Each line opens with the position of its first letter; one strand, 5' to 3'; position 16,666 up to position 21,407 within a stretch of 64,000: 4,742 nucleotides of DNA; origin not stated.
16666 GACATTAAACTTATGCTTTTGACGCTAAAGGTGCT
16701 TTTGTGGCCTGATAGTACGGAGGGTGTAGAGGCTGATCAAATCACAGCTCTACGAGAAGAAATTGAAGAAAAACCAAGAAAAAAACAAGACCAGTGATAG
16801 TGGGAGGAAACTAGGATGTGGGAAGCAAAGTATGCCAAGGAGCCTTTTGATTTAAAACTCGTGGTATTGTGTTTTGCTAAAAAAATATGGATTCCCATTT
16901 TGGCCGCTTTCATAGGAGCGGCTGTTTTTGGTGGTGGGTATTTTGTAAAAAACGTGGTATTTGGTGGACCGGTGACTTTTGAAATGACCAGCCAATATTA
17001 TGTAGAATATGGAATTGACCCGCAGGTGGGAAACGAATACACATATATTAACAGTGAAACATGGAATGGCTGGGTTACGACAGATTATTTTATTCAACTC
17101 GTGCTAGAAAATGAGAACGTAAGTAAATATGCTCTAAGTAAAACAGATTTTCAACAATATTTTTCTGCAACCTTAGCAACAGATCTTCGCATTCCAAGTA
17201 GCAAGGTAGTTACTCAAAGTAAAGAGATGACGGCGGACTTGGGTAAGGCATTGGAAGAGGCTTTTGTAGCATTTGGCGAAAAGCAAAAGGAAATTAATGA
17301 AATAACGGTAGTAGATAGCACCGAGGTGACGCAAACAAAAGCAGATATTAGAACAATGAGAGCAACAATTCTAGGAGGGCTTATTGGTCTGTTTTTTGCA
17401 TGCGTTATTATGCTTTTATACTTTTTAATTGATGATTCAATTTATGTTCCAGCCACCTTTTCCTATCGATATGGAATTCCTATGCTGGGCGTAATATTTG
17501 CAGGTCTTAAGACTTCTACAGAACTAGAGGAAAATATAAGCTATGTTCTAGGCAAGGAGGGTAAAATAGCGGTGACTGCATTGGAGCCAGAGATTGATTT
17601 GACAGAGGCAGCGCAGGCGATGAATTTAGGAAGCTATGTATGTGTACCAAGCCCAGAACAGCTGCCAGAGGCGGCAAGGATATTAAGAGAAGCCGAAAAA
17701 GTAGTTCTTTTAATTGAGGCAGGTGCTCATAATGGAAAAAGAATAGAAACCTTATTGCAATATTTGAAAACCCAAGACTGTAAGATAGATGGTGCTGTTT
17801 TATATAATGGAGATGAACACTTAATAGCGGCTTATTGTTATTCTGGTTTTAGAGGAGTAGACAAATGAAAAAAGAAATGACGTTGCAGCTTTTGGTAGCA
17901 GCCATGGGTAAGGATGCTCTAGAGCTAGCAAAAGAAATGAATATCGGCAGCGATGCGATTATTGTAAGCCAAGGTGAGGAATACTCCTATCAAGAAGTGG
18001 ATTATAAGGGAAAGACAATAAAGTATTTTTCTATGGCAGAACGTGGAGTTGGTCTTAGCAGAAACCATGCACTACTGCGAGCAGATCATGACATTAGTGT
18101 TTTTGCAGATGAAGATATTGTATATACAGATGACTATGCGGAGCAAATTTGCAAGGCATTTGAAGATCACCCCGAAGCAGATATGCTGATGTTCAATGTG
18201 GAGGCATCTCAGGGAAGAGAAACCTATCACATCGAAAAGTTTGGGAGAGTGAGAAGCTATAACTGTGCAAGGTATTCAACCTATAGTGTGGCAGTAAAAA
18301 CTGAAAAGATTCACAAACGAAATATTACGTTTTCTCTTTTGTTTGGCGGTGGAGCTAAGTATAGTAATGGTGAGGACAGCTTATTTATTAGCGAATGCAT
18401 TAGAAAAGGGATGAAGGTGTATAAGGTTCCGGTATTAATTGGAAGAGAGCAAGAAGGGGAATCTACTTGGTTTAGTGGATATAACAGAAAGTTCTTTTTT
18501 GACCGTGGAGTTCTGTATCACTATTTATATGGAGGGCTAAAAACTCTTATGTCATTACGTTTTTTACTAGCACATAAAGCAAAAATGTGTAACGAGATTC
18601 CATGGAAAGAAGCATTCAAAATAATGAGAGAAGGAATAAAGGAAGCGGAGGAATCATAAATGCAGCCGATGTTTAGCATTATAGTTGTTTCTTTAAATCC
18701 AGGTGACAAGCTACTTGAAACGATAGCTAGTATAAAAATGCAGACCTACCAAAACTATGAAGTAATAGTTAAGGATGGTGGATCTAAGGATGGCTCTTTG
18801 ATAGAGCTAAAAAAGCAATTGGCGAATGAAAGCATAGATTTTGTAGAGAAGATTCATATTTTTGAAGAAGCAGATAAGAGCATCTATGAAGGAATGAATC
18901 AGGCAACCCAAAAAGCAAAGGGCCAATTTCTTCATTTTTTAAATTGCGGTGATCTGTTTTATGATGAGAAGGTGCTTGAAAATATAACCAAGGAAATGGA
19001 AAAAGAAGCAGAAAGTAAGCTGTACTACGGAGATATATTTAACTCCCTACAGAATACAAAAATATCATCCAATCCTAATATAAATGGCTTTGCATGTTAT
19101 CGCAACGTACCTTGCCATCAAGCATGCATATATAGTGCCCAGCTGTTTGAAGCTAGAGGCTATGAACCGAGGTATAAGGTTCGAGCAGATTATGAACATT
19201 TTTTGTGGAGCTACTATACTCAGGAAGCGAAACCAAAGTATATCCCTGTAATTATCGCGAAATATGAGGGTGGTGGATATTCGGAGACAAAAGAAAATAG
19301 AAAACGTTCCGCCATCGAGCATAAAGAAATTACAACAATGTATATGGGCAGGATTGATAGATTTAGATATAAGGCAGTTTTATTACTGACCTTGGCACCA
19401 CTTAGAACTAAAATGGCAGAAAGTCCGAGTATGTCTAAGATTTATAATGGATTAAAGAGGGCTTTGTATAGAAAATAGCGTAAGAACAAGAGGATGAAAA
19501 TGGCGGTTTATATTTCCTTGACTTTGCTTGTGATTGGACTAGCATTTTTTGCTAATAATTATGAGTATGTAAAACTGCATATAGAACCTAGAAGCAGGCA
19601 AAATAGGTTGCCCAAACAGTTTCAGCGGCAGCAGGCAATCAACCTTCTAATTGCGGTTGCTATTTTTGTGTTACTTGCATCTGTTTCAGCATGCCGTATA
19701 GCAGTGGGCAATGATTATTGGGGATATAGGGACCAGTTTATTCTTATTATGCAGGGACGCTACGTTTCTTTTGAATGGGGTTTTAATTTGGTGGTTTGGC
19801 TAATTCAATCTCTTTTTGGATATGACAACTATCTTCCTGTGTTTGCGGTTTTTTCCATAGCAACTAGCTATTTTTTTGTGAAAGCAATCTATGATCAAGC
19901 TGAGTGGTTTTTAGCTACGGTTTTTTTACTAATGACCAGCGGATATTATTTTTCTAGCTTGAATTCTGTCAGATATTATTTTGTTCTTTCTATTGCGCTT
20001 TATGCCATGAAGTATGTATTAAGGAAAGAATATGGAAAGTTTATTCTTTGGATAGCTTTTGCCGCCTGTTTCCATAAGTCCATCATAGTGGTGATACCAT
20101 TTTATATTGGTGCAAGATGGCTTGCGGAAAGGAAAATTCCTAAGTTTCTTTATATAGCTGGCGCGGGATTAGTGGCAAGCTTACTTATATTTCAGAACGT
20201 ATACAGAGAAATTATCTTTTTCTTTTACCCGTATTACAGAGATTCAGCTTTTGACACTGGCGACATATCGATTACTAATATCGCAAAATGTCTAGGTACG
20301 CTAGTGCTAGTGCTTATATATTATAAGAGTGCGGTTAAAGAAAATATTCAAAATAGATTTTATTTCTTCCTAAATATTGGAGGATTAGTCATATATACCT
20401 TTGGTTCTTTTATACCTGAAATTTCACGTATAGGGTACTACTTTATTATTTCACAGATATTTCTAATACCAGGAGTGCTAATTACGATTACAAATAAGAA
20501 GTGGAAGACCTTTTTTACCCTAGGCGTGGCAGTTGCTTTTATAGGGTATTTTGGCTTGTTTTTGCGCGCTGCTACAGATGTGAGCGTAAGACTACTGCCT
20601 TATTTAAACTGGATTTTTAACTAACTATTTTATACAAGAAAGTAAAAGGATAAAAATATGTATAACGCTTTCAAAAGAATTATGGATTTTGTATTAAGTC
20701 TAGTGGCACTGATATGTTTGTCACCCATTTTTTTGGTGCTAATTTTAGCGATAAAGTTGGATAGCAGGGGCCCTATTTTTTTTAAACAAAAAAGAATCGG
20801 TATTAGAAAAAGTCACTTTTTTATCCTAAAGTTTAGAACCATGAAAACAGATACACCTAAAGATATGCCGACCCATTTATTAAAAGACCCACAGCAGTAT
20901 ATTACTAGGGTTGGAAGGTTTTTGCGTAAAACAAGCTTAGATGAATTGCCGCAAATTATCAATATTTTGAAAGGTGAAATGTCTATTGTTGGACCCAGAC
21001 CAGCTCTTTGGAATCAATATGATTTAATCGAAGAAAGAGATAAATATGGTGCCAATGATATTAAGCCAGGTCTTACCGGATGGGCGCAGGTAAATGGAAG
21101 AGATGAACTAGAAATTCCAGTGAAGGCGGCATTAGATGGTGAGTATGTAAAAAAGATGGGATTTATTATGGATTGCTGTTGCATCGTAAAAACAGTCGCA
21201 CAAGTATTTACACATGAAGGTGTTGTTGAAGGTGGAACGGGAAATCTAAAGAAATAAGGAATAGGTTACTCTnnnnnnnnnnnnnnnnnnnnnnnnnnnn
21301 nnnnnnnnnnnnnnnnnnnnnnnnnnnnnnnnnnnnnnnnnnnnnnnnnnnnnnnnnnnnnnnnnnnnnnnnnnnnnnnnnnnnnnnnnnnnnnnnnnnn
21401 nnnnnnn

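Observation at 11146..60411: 49-kb one-directional glycan super-locus: six polyprenyl-phosphate glycosyltransferase-like genes interleaved with about eleven unassigned polytopic, GT-C-like proteins, and no GtrA or Wzx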

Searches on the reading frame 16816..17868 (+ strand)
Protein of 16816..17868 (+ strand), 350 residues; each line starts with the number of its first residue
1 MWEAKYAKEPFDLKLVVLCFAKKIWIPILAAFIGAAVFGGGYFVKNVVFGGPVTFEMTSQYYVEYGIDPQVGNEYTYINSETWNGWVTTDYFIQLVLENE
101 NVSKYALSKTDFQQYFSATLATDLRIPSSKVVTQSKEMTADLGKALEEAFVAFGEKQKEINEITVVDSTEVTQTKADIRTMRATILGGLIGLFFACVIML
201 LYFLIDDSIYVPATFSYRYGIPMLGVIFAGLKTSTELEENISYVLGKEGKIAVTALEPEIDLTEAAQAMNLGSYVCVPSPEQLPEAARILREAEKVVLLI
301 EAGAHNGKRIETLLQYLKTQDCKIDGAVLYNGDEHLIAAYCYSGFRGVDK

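Call 7: search_protein_families(library=pfam, max_evalue=0.001, proteins=[window:16816-17868:+])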
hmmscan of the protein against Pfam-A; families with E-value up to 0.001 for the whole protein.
window:16816-17868:+ (350 aa): 0 families

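Call 10: search_protein_families(library=pfam, max_evalue=0.001, proteins=[window:16816-17868:+])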
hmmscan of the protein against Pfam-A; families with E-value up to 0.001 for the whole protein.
window:16816-17868:+ (350 aa): 0 families

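Call 18: search_protein_families(library=pfam, max_evalue=10, proteins=[window:16816-17868:+])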
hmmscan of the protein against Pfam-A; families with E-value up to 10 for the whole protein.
window:16816-17868:+ (350 aa): 2 families
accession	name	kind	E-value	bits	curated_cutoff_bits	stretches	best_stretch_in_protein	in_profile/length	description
PF19297.4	QcrA_N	-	0.029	14.2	27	1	138-229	10-104/222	QcrA subunit N-terminal region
PF13807.11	GNVR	-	0.062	13.7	27.7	1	156-201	34-79/82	G-rich domain on putative tyrosine kinase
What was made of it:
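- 14547..26471 (+): Cytoplasmic repeat-unit assembly block. It holds GT2 genes (14547, 17865, 18660, 23811, 25728), a large WbaP/WcaJ-type phosphoglycosyltransferase (15394), a Wzz-like protein (16816), an EpsG-family polymerase (19494), a PglC-like small phosphoglycosyltransferase (20658), two GT4 genes (21273, 22624) and an epimerase/reductase (24827). 16816 gives only a weak GNVR hit (call 18).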

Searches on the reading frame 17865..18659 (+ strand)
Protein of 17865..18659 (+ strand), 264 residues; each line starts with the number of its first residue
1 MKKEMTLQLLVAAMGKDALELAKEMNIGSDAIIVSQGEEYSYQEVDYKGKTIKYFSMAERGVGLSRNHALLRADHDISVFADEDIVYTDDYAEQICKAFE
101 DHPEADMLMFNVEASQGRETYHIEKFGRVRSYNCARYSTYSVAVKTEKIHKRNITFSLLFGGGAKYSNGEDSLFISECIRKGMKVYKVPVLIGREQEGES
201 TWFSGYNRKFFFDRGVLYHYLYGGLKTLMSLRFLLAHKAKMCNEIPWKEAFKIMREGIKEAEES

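Call 7: search_protein_families(library=pfam, max_evalue=0.001, proteins=[window:17865-18659:+])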
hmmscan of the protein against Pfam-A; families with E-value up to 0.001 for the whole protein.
window:17865-18659:+ (264 aa): 1 family
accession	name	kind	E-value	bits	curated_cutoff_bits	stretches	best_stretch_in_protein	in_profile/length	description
PF00535.33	Glycos_transf_2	-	2.6e-07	31.2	23.3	1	44-126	50-130/168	Glycosyl transferase family 2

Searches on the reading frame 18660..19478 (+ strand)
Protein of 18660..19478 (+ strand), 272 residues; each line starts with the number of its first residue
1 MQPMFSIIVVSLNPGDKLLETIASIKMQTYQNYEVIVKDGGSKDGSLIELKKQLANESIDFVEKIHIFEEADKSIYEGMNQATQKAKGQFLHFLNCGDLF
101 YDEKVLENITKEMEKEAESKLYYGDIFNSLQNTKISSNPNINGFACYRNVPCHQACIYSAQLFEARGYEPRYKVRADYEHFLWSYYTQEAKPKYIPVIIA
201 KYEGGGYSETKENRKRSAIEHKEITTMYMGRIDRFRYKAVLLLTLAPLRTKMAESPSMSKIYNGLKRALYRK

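Call 7: search_protein_families(library=pfam, max_evalue=0.001, proteins=[window:18660-19478:+])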
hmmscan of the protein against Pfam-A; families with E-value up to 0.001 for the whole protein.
window:18660-19478:+ (272 aa): 1 family
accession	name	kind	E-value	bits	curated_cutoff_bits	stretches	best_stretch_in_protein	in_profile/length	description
PF00535.33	Glycos_transf_2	-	1.7e-14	54.5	23.3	1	6-117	1-107/168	Glycosyl transferase family 2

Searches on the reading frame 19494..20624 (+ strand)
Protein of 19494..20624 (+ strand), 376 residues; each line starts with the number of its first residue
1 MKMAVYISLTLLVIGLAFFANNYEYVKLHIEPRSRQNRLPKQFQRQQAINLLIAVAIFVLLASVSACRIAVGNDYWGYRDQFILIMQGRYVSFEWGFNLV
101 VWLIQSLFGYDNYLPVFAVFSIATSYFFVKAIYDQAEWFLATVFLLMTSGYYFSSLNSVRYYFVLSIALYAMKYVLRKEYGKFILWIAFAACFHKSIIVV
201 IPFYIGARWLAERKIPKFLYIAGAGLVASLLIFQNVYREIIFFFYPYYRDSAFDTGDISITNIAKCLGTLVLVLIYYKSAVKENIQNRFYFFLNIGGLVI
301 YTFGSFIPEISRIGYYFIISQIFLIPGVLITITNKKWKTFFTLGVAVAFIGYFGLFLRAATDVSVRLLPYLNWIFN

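Call 5: search_protein_families(library=pfam, max_evalue=0.01, proteins=[window:19494-20624:+])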
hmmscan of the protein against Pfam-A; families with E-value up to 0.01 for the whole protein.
window:19494-20624:+ (376 aa): 1 family
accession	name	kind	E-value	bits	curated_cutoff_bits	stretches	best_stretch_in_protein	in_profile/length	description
PF14897.12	EpsG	-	2e-43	149.2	30.1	1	53-371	3-325/326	EpsG family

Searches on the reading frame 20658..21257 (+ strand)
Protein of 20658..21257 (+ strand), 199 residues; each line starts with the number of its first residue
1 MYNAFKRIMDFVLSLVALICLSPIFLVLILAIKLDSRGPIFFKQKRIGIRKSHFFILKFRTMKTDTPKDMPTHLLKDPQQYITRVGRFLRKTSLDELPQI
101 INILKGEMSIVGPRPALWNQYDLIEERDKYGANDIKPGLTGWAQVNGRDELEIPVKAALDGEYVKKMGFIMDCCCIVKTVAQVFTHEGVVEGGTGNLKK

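Call 7: search_protein_families(library=pfam, max_evalue=0.001, proteins=[window:20658-21257:+])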
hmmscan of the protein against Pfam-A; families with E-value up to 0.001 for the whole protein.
window:20658-21257:+ (199 aa): 1 family
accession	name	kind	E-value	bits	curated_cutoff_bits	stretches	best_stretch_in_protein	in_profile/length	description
PF02397.22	Bac_transf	-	1.3e-62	210.9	27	1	6-184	1-178/179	Bacterial sugar transferase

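Call 75: search_protein_families(library=ncbifam, max_evalue=0.00001, proteins=[window:20658-21257:+])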
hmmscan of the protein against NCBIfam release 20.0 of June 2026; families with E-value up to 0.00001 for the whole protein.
window:20658-21257:+ (199 aa): 10 families
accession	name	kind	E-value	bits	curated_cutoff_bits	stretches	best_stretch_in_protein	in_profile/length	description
TIGR03025.1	EPS_sugtrans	subfamily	1.7e-72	245.1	295.55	1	3-188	255-443/445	exopolysaccharide biosynthesis polyprenyl glycosylphosphotransferase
TIGR03023.1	WcaJ_sugtrans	equivalog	2.9e-65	221.3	410.75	1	3-187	260-450/453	undecaprenyl-phosphate glucose phosphotransferase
TIGR03022.1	WbaP_sugtrans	subfamily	2e-54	185.6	403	1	4-188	257-454/456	undecaprenyl-phosphate galactose phosphotransferase WbaP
NF052601.1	undeca_RfbP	equivalog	2.2e-47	161.4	330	1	3-183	42-235/244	undecaprenyl-phosphate galactose phosphotransferase family protein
TIGR03013.1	EpsB_2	subfamily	5.3e-47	160.9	393.35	1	3-188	252-441/443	TIGR03013 family XrtA/PEP-CTERM system glycosyltransferase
NF050817.1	PolSacchBiosHfsE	equivalog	2e-45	155.4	750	1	5-182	271-458/467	polysaccharide biosynthesis protein HfsE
NF041877.1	EPS_EpsZ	equivalog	1.4e-41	142.6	800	1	4-188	264-457/459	exopolysaccharide biosynthesis polyisoprenyl-phosphate hexose-1-phosphate transferase EpsZ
NF007518.0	PRK10124.1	equivalog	5.5e-40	137.5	684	1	4-185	272-459/464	undecaprenyl-phosphate glucose phosphotransferase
NF011751.0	PRK15204.1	equivalog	1.2e-29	103.3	907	1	5-188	279-474/476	undecaprenyl-phosphate galactose phosphotransferase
NF045514.1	glycotran_HepC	equivalog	1.5e-27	96.3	140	1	3-116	114-212/220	heterocyst development glycosyltransferase HepC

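Call 83: search_solved_structures(query=window:20658-21257:+, max_evalue=0.001)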
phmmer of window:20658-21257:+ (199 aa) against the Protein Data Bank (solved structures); distinct sequences matched with E-value up to 0.001: 7.
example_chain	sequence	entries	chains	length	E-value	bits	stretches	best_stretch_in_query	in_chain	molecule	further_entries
8e37_B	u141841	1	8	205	1.6e-34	122.6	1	3-195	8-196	N,N'-diacetylbacilliosaminyl-1-phosphate transferase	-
8g1n_A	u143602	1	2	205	8e-34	120.4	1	3-195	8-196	N,N'-diacetylbacilliosaminyl-1-phosphate transferase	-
9s7s_A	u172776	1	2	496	6e-31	111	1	3-189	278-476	UDP-Gal::undecaprenolphosphate Gal-1-P transferase WbaP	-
30wc_A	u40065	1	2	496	6e-31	111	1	3-189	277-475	Undecaprenyl-phosphate galactose phosphotransferase WbaP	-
9s8l_A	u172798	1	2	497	6.1e-31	111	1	3-189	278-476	UDP-Gal::undecaprenolphosphate Gal-1-P transferase WbaP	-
30us_A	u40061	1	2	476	7.2e-31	110.7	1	3-188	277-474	UDP-Gal::undecaprenolphosphate Gal-1-P transferase WbaP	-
8t53_A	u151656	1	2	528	5.7e-27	98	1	5-188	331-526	Undecaprenyl-phosphate galactose phosphotransferase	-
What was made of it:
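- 14547..26471 (+): 20658 has PglC as best PDB hit, E 1.6e-34 (call 83).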
